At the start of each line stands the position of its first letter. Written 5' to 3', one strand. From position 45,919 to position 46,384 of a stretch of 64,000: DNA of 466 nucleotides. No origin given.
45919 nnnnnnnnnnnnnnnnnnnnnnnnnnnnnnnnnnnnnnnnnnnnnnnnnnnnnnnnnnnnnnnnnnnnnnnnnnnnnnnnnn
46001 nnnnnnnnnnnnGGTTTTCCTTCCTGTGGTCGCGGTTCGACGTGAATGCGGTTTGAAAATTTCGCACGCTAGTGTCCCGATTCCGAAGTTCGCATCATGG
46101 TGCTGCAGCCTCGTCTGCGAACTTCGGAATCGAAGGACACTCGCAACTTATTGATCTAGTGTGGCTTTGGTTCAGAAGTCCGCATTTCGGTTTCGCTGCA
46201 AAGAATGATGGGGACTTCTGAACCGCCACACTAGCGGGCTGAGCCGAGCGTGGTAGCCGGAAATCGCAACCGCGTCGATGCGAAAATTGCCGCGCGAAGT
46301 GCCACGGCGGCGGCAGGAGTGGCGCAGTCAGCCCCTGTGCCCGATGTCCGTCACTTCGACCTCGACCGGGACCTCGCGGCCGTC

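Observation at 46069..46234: Third, divergent copy of the double-hairpin element shows compensatory changes in both stems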

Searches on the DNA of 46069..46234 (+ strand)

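Call 56: search_dna_similar(query=window:46069-46234:+, collection=plasmids, mode=distant, max_rows=30, max_evalue=0.001)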
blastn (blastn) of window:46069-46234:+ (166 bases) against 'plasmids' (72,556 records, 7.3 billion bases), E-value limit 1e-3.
No match.
